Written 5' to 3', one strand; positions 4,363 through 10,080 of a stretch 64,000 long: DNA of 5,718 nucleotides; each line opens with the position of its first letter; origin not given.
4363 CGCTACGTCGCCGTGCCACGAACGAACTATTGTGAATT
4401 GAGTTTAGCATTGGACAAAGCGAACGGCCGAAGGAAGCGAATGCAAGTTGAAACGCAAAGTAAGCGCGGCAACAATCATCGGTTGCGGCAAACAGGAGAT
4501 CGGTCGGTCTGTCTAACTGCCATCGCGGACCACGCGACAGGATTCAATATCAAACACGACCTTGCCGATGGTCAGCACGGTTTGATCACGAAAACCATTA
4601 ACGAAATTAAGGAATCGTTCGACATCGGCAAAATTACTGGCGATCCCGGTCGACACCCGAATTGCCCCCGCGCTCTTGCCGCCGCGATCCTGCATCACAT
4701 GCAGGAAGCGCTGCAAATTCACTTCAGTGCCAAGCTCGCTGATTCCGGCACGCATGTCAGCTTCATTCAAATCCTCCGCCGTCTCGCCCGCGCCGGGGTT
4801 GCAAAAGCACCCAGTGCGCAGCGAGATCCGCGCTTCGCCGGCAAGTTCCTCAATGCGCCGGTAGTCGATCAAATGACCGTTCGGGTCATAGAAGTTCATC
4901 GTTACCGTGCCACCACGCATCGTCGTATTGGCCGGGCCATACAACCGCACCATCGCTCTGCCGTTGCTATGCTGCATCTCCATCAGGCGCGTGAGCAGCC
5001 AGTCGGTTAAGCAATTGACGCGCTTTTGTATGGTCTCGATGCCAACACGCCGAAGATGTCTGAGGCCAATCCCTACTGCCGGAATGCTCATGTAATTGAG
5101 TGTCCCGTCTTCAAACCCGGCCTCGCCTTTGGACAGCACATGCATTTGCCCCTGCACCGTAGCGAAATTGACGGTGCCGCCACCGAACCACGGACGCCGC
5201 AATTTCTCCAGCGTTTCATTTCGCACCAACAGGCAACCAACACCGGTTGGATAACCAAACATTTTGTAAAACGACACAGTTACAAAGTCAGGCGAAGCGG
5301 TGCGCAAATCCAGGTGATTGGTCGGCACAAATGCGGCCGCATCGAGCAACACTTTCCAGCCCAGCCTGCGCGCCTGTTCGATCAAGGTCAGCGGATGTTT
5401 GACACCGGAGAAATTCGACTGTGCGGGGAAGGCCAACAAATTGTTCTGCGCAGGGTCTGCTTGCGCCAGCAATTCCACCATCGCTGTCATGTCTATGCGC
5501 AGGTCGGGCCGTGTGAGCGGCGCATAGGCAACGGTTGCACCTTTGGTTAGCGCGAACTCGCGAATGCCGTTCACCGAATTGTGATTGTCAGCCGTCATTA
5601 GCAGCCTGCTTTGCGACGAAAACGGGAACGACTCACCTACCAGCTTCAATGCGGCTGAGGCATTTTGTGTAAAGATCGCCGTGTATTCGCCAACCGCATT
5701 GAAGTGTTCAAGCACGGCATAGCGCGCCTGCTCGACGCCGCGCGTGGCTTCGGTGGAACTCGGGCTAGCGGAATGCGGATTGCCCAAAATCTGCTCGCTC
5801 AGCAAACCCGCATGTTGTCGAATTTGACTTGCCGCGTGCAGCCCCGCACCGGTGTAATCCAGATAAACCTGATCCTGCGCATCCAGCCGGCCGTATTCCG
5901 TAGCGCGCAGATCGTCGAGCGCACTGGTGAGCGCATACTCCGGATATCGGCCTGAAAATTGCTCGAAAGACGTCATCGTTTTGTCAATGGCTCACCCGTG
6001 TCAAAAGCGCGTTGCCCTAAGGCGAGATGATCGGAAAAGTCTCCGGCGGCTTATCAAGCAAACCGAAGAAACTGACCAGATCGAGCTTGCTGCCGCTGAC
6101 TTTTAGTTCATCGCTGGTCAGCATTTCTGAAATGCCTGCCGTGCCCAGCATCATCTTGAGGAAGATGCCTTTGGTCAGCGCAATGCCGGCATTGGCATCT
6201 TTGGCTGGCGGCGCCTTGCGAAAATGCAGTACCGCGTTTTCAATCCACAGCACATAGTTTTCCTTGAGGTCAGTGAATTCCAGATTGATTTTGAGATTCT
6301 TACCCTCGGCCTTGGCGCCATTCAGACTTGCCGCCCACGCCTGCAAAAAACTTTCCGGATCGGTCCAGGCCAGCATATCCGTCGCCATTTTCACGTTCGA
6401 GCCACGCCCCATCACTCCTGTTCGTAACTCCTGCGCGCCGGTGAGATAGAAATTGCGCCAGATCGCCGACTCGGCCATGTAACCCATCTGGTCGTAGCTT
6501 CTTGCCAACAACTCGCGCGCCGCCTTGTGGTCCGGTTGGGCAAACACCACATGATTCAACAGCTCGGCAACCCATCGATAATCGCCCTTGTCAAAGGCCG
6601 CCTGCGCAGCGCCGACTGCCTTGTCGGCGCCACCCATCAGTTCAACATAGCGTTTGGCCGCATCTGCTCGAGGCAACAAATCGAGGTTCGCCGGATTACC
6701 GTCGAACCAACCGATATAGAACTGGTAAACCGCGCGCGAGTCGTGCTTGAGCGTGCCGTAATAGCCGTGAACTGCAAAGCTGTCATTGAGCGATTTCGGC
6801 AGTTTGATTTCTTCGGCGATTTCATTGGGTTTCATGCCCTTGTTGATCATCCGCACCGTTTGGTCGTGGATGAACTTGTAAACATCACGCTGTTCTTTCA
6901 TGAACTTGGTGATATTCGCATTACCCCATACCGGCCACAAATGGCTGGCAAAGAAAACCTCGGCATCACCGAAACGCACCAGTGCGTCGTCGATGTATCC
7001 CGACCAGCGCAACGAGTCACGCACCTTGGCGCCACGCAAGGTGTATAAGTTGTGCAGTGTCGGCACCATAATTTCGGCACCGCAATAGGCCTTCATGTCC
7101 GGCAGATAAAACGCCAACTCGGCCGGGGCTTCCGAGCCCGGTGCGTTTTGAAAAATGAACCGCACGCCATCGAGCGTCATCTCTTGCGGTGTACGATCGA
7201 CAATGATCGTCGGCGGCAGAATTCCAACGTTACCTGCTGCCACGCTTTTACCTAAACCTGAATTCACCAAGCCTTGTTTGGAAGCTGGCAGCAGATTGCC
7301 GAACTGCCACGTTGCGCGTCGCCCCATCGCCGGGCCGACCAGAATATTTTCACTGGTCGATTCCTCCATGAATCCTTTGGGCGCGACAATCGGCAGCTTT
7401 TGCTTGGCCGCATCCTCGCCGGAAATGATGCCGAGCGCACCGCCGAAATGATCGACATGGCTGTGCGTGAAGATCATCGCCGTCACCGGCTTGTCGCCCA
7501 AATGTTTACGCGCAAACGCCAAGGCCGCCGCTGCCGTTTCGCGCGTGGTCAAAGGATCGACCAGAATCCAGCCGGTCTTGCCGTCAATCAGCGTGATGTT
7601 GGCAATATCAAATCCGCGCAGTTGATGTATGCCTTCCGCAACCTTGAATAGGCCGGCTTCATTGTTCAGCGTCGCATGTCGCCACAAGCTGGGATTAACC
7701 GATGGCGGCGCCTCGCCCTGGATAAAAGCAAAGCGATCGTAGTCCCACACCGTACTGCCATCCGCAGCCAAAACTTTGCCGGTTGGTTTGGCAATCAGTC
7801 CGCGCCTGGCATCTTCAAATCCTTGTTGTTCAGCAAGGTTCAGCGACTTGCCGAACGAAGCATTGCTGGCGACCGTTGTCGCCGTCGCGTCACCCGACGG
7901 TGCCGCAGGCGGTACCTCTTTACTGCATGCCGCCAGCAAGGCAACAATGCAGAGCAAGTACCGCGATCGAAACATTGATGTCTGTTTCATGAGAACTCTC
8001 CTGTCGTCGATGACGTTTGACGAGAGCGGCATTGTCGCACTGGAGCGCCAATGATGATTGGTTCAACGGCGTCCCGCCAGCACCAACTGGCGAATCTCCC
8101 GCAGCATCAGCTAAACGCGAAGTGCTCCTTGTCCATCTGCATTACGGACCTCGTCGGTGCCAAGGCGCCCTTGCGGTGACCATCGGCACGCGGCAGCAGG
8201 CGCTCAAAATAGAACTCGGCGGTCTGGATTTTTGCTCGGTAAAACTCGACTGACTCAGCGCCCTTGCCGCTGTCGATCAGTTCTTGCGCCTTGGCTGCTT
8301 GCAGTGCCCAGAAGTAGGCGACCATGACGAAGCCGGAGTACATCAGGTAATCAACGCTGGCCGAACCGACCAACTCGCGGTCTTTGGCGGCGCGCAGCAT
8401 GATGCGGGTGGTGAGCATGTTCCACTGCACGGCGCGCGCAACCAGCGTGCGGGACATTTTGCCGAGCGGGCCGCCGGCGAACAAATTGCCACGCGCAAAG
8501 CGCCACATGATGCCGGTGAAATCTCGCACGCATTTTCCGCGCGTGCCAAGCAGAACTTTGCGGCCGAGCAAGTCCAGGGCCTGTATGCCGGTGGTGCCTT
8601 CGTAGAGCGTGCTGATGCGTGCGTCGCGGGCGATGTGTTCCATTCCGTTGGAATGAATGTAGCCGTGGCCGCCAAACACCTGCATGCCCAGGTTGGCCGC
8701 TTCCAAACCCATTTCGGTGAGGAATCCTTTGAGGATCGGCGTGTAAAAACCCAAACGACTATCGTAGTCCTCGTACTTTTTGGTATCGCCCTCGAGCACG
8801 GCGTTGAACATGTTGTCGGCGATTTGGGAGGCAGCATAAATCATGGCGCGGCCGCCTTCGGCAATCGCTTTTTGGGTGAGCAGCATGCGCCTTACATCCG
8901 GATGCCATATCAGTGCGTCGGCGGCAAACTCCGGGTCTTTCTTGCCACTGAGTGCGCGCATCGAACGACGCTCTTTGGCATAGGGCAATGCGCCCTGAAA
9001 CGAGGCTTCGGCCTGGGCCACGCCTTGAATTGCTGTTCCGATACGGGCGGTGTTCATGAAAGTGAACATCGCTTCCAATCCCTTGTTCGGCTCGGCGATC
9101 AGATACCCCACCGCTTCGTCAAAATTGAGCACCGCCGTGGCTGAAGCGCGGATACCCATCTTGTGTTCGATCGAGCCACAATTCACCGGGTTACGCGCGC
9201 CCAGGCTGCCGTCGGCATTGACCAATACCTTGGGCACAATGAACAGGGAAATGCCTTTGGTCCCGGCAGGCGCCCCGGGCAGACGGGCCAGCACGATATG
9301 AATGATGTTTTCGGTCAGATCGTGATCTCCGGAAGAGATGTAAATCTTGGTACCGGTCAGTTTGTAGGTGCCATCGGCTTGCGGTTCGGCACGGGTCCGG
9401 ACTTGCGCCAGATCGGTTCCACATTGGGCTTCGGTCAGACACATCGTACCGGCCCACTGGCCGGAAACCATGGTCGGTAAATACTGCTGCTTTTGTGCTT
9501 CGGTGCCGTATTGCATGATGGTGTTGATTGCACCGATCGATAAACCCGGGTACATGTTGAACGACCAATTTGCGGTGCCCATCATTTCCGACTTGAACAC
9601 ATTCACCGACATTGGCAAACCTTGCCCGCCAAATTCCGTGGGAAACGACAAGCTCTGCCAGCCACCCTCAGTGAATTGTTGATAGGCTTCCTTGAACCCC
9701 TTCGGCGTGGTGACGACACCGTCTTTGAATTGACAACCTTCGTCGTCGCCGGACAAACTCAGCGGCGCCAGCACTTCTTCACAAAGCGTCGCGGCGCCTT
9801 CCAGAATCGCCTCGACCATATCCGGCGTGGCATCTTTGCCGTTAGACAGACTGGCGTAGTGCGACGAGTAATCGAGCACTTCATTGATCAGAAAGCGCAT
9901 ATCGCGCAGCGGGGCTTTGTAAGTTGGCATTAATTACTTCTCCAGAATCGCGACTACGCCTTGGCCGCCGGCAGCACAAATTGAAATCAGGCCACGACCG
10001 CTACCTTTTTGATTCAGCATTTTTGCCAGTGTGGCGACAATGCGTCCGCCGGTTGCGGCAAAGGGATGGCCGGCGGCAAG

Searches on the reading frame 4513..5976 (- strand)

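Call 23: search_protein_families(library=pfam, proteins=[window:4513-5976:-], max_evalue=0.001)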
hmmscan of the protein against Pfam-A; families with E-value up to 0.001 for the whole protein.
window:4513-5976:- (487 aa): 1 family
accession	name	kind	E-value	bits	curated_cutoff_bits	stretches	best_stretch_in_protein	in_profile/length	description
PF00266.25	Aminotran_5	-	1.9e-41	142.8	21.5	1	37-454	1-370/371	Aminotransferase class-V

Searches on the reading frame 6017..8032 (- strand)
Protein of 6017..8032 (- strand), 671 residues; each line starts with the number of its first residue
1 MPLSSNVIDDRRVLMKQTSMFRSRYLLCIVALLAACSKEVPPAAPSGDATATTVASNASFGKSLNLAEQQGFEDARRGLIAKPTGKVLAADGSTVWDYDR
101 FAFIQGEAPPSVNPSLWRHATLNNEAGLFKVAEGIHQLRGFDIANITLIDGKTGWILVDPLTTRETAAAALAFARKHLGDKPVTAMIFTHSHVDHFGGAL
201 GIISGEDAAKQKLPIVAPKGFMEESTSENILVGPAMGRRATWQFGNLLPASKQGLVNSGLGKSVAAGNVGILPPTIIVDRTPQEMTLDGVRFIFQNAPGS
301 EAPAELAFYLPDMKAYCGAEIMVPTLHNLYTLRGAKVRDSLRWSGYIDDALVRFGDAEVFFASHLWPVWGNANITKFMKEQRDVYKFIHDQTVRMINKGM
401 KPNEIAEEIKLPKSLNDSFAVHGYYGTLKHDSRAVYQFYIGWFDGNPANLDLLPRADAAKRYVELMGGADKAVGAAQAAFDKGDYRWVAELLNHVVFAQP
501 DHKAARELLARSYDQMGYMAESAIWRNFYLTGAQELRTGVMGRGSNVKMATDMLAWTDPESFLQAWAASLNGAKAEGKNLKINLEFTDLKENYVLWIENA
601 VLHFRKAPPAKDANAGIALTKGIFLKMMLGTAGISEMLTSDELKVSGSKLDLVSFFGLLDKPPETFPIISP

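Call 23: search_protein_families(library=pfam, proteins=[window:6017-8032:-], max_evalue=0.001)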
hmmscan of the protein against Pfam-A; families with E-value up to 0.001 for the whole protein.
window:6017-8032:- (671 aa): 4 families
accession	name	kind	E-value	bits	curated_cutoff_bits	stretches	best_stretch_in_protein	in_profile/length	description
PF14863.12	Alkyl_sulf_dimr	-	9.9e-61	204.6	26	1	402-539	2-139/139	Alkyl sulfatase dimerisation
PF14864.11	Alkyl_sulf_C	-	2.9e-30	105.5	27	1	549-671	3-125/125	Alkyl sulfatase C-terminal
PF00753.33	Lactamase_B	-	3.9e-16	60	22.7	1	140-225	2-86/196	Metallo-beta-lactamase superfamily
PF12706.13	Lactamase_B_2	-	9.6e-08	32.3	27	1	155-228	2-73/200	Beta-lactamase superfamily domain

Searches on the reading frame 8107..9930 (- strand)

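Call 23: search_protein_families(library=pfam, proteins=[window:8107-9930:-], max_evalue=0.001)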
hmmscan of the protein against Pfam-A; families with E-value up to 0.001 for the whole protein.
window:8107-9930:- (607 aa): 5 families
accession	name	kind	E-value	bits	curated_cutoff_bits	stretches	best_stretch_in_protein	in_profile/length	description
PF12806.12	Acyl-CoA_dh_C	-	1.1e-27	97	30.3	1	489-600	14-124/124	Acetyl-CoA dehydrogenase C-terminal like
PF00441.29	Acyl-CoA_dh_1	-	5.3e-19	69.3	22.4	1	282-453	1-144/150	Acyl-CoA dehydrogenase, C-terminal domain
PF02771.21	Acyl-CoA_dh_N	-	5.3e-15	56.2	22.9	1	40-158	5-113/113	Acyl-CoA dehydrogenase, N-terminal domain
PF02770.24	Acyl-CoA_dh_M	-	7.4e-11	42.5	33.3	1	163-272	2-96/97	Acyl-CoA dehydrogenase, middle domain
PF22924.1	ACOX_C_alpha1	-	1.5e-06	28.6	27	1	294-447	6-157/169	Acyl-CoA oxidase, C-alpha1 domain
